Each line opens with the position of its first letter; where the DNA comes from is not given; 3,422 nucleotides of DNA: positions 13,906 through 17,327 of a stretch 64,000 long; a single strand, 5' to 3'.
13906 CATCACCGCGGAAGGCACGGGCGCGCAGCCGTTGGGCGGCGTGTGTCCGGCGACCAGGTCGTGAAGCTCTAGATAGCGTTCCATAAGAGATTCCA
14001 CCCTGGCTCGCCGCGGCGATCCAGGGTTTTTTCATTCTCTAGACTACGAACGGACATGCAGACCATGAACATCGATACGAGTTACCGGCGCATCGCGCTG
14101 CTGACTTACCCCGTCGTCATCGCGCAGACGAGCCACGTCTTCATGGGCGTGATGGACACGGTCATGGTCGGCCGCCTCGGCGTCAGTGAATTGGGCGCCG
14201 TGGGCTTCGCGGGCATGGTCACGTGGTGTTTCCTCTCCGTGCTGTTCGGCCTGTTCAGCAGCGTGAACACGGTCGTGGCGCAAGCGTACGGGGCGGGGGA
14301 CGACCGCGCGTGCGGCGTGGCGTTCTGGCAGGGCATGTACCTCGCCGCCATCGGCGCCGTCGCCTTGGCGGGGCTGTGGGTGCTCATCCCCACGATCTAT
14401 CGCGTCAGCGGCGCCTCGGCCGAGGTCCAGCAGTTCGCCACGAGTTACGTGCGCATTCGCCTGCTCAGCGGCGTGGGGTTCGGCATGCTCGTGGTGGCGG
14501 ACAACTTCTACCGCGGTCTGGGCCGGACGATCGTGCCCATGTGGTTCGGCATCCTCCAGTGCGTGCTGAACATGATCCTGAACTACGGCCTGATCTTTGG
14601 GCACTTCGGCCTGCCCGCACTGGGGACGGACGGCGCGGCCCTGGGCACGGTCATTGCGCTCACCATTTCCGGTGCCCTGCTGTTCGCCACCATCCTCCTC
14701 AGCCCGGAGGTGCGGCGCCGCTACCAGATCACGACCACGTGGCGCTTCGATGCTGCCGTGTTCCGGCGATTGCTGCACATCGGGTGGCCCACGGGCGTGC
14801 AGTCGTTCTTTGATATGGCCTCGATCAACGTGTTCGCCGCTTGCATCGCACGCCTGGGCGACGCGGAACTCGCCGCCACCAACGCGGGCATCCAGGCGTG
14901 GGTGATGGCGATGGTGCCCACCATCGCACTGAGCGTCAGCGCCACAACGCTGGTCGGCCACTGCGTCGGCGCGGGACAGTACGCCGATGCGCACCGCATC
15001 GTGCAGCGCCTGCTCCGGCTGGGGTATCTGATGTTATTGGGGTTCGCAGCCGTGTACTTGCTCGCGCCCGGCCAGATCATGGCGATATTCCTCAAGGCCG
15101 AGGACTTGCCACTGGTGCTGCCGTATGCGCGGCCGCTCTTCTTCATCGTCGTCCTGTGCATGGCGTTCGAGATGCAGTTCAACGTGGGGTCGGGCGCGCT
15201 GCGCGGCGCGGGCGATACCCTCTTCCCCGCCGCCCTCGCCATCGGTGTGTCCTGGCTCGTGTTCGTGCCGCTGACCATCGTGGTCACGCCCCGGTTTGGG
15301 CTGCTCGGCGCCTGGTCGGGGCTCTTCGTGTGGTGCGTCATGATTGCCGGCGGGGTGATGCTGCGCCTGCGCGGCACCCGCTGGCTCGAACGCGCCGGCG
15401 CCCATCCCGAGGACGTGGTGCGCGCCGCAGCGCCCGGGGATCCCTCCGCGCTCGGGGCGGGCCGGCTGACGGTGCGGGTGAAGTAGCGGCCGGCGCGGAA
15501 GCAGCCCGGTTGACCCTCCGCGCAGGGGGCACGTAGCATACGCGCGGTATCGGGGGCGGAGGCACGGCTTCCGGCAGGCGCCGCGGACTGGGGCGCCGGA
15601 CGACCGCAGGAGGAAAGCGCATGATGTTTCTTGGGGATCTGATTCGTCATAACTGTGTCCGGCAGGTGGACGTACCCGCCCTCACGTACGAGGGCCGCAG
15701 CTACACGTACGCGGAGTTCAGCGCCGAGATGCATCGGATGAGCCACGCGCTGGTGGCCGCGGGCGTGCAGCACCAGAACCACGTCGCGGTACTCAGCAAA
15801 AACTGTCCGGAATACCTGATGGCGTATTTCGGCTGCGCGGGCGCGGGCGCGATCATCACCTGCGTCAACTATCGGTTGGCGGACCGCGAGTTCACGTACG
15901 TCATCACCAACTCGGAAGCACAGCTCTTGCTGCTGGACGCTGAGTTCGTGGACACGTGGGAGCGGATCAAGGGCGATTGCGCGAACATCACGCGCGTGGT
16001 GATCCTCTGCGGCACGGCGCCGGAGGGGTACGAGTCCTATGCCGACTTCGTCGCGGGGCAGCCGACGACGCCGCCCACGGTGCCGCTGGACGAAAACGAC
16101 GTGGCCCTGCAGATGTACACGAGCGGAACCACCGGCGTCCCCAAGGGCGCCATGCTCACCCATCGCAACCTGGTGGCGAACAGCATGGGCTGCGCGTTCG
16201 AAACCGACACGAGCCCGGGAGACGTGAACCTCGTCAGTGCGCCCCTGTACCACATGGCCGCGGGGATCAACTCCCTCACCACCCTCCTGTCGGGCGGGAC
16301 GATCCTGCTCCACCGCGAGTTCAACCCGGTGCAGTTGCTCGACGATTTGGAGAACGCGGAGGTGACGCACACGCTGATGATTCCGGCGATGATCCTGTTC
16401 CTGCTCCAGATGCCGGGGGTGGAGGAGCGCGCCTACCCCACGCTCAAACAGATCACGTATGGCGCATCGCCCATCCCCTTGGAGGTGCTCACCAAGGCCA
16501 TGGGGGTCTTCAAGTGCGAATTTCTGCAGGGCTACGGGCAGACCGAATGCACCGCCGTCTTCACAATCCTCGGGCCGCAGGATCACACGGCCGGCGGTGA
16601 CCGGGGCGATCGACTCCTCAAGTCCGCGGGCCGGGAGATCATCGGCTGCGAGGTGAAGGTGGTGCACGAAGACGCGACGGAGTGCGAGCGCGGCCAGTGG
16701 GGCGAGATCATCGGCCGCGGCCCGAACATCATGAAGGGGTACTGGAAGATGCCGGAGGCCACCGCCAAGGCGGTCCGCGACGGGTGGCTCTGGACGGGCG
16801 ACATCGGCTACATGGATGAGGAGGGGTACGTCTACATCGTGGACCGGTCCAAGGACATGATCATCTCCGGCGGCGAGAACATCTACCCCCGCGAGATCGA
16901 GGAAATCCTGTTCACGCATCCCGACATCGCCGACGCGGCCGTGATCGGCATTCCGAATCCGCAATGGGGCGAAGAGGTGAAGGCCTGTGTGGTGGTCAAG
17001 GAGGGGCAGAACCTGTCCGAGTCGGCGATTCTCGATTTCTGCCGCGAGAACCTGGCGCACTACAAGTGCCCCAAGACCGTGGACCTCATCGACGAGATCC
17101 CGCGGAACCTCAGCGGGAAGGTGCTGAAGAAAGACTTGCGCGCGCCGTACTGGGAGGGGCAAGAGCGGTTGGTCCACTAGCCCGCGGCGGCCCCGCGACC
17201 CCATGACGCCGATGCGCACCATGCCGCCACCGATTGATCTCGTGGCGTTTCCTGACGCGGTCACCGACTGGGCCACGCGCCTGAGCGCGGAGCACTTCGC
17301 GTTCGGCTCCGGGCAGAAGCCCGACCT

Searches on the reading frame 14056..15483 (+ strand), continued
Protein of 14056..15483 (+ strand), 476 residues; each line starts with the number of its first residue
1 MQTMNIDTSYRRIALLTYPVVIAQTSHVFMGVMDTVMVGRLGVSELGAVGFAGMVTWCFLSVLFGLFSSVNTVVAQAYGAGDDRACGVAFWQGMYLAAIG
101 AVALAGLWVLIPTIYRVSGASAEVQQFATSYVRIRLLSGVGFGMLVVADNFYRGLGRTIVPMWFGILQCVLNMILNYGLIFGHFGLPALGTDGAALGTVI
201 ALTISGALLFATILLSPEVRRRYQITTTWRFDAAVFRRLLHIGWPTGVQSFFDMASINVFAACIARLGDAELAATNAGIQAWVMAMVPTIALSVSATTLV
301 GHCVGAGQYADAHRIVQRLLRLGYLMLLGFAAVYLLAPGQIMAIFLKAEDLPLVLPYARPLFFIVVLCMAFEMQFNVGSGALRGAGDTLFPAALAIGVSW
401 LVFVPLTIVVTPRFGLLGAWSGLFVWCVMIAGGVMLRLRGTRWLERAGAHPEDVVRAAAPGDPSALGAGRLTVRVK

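Call 47: find_encoding_contigs(protein=P0027, flank=1000, max_places=1)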
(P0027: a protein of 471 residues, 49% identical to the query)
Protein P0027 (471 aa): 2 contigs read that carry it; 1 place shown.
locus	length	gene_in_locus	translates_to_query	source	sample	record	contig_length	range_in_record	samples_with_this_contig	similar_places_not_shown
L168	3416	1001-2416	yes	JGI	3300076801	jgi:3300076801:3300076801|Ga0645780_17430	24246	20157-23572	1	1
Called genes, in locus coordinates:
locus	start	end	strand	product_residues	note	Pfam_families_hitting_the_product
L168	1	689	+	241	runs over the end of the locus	PF01904:DUF72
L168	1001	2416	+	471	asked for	PF01554:MatE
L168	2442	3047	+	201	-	-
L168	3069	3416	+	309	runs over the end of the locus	-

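Call 48: find_encoding_contigs(protein=P0016, flank=1000, max_places=1)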
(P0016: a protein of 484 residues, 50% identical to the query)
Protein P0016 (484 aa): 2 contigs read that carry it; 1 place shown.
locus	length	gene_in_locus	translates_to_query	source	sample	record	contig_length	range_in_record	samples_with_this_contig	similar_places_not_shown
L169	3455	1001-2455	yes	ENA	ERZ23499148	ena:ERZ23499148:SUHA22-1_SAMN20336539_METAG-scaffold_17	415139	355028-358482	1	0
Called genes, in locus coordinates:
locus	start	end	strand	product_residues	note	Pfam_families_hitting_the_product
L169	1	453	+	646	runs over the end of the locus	PF01926:MMR_HSR1, PF02421:FeoB_N, PF07670:Gate, PF07664:FeoB_C, PF07670:Gate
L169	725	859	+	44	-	-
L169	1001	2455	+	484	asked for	PF01554:MatE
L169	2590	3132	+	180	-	-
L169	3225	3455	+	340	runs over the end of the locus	PF10604:Polyketide_cyc2, PF06445:GyrI-like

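Call 49: find_encoding_contigs(protein=P0020, flank=1000, max_places=1)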
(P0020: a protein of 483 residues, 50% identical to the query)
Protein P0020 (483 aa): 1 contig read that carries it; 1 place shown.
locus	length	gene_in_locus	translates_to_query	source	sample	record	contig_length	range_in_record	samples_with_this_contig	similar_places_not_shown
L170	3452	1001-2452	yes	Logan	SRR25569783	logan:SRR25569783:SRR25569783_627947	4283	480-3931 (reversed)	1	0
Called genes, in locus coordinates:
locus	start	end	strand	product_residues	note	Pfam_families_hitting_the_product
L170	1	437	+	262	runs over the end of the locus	?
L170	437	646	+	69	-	-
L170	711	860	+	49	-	-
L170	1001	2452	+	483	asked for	PF01554:MatE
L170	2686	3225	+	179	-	-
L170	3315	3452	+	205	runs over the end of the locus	?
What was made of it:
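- Gene callers annotated the uORF as a 44- or 49-aa gene in L169 and L170 (calls 48, 49).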

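Call 61: list_cluster_members(proteins=[P0001])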
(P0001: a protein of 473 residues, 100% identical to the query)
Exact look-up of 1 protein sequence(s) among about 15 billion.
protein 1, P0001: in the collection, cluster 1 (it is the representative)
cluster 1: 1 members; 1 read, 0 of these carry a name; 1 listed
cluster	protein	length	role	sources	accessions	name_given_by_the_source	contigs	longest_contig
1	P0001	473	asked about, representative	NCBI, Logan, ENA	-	-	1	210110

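Call 62: find_encoding_contigs(protein=P0044, flank=700, max_places=1)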
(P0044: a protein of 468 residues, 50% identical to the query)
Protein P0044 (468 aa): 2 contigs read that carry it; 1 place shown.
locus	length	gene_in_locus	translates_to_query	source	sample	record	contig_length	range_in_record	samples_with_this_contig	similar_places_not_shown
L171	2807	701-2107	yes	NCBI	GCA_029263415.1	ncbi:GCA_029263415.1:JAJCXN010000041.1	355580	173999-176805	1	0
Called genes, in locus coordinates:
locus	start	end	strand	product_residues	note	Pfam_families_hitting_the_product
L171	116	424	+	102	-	-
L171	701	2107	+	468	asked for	PF01554:MatE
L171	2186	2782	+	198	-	-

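Call 63: find_encoding_contigs(protein=P0048, flank=700, max_places=1)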
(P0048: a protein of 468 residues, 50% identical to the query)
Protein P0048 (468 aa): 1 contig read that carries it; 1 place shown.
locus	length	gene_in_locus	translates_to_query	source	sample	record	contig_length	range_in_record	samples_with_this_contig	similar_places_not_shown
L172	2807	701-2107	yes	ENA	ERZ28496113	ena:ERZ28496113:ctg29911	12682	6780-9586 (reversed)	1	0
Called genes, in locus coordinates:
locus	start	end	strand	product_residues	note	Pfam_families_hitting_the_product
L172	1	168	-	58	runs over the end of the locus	-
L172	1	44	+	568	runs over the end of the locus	PF00501:AMP-binding, PF13193:AMP-binding_C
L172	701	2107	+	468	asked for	PF01554:MatE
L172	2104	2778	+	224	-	-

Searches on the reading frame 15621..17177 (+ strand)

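Call 38: search_protein_families(library=ncbifam, proteins=[window:15621-17177:+])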
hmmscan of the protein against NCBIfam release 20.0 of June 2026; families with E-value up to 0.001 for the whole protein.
window:15621-17177:+ (519 aa): 107 families (the best 25 are shown)
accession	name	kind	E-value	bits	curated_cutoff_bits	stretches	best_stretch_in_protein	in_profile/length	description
NF004837.0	PRK06187.1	subfamily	8.7e-168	558.9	476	1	3-516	9-528/531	long-chain-fatty-acid--CoA ligase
NF006182.0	PRK08316.1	subfamily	9e-140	466.6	663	1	4-512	13-519/523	fatty acyl-CoA synthetase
NF005676.0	PRK07470.1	equivalog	1.3e-110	370.6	774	1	2-508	20-527/544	acyl-CoA synthetase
NF005857.1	PRK07786.1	exception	2.2e-106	356.4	733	1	6-510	14-512/513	fatty-acid--CoA ligase FadD5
NF009233.0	PRK12583.1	subfamily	3.8e-104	349.1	832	1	11-507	27-547/558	fatty acid CoA ligase family protein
NF004797.0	PRK06145.1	equivalog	5.5e-103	345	850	1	1-512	1-496/499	acyl-CoA synthetase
NF005307.0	PRK06839.1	equivalog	1.7e-102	343.6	748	1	20-506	20-489/496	o-succinylbenzoate--CoA ligase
NF005801.1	PRK07656.1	equivalog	9.9e-100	334.5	657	1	7-507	6-500/500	FadD3 family acyl-CoA ligase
NF005702.0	PRK07514.1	subfamily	4.2e-99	332.2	558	1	17-510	18-500/506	malonyl-CoA synthase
NF002966.0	PRK03640.1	equivalog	1.3e-97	327.4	556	1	18-508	18-478/483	o-succinylbenzoate--CoA ligase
NF052269.1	Staph_lig_FadD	equivalog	1.7e-96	323.6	650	1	24-507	24-490/499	long-chain-fatty-acid--CoA ligase FadD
NF006181.0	PRK08314.1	subfamily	2.6e-95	319.8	705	2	141-507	187-551/563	long-chain-fatty-acid--CoA ligase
NF006020.0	PRK08162.1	subfamily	3.8e-94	316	677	1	17-508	34-536/545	acyl-CoA synthetase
NF005947.1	PRK08008.1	equivalog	5e-94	315.7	651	1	25-506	35-517/518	crotonobetaine/carnitine-CoA ligase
NF006572.0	PRK09088.1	equivalog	3.1e-92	309.8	696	1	24-508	25-485/491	acyl-CoA synthetase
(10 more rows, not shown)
